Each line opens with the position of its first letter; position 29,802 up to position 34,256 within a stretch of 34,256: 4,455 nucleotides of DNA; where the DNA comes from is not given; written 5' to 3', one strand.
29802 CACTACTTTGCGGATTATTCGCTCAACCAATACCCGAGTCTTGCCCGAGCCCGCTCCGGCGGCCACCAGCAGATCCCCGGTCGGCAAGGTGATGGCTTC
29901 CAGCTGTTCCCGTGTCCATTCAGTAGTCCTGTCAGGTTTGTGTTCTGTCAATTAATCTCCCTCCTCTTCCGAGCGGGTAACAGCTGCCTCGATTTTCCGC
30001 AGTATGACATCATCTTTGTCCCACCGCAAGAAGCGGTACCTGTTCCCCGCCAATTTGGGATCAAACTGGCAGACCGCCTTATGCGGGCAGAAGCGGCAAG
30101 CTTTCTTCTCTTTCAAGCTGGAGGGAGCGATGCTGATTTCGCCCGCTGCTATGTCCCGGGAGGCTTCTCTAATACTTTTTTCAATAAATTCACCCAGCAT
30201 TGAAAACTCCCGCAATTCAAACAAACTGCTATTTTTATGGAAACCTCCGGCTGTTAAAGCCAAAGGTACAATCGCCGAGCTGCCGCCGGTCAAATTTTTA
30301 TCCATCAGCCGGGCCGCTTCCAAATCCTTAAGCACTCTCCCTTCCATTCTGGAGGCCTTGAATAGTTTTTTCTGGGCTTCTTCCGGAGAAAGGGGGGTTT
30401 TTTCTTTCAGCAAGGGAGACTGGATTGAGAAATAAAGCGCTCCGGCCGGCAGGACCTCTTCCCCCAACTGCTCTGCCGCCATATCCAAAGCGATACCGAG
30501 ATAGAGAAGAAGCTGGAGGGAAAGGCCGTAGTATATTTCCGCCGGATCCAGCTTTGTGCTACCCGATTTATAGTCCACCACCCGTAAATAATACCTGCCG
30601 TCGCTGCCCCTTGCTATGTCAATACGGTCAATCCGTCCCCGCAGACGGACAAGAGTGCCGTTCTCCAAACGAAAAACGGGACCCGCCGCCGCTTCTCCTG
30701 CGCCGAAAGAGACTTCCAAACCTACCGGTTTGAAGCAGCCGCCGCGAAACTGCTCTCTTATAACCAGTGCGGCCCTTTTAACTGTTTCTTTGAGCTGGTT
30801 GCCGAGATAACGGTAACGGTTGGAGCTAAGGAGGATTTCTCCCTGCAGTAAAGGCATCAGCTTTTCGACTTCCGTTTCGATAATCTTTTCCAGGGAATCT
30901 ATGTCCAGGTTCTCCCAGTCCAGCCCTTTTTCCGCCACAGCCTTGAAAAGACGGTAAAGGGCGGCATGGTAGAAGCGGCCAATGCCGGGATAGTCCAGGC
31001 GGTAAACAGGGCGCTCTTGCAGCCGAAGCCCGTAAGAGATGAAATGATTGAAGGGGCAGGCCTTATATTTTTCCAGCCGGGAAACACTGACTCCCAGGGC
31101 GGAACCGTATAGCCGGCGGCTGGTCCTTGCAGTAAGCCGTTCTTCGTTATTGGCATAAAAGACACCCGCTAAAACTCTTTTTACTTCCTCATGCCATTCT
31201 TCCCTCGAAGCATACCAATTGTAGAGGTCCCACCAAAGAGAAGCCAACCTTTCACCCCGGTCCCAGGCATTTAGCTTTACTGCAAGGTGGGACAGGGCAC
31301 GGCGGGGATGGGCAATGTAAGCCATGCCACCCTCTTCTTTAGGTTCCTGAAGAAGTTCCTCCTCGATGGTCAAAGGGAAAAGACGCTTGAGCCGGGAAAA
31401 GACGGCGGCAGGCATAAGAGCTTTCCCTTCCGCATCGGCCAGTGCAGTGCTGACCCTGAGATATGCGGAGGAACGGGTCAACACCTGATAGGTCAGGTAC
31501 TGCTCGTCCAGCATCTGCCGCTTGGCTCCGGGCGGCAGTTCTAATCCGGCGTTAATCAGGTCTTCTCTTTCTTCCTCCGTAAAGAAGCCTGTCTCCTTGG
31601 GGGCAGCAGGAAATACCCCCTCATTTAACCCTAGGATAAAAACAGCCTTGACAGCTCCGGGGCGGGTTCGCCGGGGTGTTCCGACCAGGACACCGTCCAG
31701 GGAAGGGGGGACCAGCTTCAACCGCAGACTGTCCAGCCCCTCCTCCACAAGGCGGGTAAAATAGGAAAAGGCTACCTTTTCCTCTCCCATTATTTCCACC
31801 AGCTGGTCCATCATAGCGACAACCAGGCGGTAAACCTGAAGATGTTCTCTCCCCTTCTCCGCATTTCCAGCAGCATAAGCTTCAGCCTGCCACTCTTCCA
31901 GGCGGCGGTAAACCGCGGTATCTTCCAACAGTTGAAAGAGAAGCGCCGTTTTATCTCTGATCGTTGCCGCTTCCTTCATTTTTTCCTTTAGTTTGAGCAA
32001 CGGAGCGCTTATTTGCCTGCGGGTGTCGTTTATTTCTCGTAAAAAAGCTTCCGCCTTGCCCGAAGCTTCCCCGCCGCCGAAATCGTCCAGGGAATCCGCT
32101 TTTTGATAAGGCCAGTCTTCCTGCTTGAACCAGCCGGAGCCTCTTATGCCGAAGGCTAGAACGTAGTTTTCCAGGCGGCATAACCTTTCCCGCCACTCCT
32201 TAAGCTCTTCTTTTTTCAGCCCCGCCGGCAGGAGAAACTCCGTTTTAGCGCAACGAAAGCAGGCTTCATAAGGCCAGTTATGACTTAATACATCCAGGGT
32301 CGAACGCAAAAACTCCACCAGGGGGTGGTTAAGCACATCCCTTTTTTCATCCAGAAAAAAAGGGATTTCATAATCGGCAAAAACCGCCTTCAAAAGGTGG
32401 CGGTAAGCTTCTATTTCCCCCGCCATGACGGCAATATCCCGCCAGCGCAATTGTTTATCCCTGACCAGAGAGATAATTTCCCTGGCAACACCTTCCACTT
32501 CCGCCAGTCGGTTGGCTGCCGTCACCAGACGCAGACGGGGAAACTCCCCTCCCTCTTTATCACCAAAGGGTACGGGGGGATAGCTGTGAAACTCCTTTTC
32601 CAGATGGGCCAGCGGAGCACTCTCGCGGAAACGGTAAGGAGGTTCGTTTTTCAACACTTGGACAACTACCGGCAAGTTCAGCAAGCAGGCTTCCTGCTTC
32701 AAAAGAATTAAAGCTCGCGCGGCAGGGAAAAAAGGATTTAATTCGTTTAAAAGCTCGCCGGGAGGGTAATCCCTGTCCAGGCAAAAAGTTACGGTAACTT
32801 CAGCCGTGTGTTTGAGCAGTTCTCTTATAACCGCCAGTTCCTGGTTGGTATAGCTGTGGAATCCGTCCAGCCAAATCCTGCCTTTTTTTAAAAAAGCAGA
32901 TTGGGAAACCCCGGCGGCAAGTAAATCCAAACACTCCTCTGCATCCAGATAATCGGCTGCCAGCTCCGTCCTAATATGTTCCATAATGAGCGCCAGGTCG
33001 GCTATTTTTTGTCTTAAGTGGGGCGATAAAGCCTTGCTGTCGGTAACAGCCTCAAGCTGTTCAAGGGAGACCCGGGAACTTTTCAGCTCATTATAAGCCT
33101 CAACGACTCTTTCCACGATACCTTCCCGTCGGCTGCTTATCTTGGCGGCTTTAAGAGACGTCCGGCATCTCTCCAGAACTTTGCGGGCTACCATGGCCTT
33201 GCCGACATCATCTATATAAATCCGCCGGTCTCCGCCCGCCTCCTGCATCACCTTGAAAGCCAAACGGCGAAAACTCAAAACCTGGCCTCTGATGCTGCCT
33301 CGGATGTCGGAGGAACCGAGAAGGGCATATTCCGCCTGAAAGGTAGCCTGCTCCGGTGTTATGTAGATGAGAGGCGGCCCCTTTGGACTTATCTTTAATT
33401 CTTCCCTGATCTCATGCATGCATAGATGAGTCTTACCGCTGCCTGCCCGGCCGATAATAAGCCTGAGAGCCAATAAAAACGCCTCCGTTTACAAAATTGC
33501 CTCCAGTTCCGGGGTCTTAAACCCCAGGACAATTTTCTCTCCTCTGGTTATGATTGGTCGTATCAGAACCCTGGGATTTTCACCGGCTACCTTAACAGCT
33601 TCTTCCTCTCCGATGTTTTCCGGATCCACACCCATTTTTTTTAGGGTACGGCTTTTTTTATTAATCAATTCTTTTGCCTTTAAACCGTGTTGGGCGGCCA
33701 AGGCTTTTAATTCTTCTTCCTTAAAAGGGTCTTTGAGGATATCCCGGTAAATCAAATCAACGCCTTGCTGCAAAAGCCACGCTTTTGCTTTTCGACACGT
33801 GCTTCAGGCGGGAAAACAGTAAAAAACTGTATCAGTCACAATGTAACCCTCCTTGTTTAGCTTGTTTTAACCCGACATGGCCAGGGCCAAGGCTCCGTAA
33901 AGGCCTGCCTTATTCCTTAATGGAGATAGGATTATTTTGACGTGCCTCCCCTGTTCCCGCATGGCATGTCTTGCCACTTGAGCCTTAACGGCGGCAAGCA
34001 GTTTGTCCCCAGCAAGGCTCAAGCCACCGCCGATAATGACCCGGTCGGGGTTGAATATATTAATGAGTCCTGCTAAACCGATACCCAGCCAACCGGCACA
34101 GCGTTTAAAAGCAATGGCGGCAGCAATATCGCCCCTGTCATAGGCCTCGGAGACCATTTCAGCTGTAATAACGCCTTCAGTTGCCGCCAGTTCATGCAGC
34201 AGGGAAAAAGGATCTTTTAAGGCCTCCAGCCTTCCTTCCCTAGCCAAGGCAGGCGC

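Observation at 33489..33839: ArsC/Spx-family gene split by the ORF track is probably a UxxC selenoprotein with its own SECIS hairpin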

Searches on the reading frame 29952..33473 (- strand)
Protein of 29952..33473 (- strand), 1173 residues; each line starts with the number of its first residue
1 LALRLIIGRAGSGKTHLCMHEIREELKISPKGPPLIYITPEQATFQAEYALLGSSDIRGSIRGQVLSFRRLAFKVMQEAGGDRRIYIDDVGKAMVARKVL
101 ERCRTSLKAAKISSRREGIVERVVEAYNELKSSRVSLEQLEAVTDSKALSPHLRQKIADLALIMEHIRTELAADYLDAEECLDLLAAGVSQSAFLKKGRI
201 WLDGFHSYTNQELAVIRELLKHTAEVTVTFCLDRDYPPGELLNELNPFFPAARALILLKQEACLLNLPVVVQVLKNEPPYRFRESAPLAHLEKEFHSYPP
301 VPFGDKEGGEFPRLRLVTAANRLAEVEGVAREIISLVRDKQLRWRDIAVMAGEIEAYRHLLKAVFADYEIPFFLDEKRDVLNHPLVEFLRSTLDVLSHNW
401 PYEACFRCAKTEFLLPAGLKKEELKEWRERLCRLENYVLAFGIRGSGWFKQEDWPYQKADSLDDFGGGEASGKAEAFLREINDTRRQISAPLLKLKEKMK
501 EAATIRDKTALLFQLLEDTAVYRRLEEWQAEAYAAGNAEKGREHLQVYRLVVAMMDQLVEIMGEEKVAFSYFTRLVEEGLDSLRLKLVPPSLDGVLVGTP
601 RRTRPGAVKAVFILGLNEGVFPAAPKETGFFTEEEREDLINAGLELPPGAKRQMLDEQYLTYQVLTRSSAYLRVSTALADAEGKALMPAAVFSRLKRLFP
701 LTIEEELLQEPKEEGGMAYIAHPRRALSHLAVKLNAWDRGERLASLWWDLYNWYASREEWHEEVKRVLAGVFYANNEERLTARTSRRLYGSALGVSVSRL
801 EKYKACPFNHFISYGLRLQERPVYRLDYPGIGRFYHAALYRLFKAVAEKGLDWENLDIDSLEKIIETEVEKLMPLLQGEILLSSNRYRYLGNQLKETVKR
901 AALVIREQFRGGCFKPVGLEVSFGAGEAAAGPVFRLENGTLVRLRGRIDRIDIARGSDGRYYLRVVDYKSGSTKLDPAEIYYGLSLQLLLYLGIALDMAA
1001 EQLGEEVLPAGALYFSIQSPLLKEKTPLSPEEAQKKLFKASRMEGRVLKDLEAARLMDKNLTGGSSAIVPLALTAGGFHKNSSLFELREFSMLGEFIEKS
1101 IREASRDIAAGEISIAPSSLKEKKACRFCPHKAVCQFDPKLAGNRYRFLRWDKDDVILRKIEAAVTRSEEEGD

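Call 36: search_protein_families(library=pfam, proteins=[window:29952-33473:-], max_evalue=0.00001)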
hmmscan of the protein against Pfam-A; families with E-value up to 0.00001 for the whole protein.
window:29952-33473:- (1173 aa): 2 families
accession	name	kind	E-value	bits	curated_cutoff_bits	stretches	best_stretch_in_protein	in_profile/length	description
PF21445.3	ADDB_N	-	1e-82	278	26.6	1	5-292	1-290/290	ADDB, N-terminal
PF12705.13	PDDEXK_1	-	9.2e-43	147.4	22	1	795-1136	2-247/247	PD-(D/E)XK nuclease superfamily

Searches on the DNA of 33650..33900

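Call 69: search_rna_families(source=window, start=33650, end=33900, threshold=evalue, max_evalue=10)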
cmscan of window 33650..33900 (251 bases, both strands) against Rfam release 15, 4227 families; matches with E-value up to 10: 3.
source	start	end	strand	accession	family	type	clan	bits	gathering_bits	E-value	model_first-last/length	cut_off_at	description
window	33701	33740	-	RF01100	PK-BYV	Cis-reg;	-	14.1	50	1.6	1-40/40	no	3'-terminal pseudoknot in BYV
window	33727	33761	+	RF01834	fiv_FSE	Cis-reg; frameshift_element;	-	10.8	53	6.5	1-35/35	no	ribosomal frameshift site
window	33836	33894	-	RF00521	SAM_alpha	Cis-reg; riboswitch;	-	9.9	36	9.1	1-79/79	no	Alpha-proteobacteria SAM riboswitch aptamer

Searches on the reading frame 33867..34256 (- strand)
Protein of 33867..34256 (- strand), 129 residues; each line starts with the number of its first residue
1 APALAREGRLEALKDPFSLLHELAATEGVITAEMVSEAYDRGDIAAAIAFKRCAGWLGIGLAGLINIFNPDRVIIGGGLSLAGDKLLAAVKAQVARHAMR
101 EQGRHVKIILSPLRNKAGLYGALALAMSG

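Call 32: search_protein_families(library=pfam, proteins=[window:33867-34256:-], max_evalue=0.00001)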
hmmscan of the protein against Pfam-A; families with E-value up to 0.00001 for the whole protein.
window:33867-34256:- (129 aa): 1 family
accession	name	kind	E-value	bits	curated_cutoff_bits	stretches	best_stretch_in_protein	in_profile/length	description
PF00480.26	ROK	-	1.5e-16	61.3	22.9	1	24-126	189-291/294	ROK family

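Call 78: search_protein_families(library=ncbifam, proteins=[window:33867-34256:-], max_evalue=1e-10)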
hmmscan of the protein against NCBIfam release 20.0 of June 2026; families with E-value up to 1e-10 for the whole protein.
window:33867-34256:- (129 aa): 1 family
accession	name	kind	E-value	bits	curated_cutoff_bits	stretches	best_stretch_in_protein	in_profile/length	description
TIGR00744.1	ROK_glcA_fam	subfamily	2e-15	56.9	260.35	1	20-126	203-308/318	ROK family glucokinase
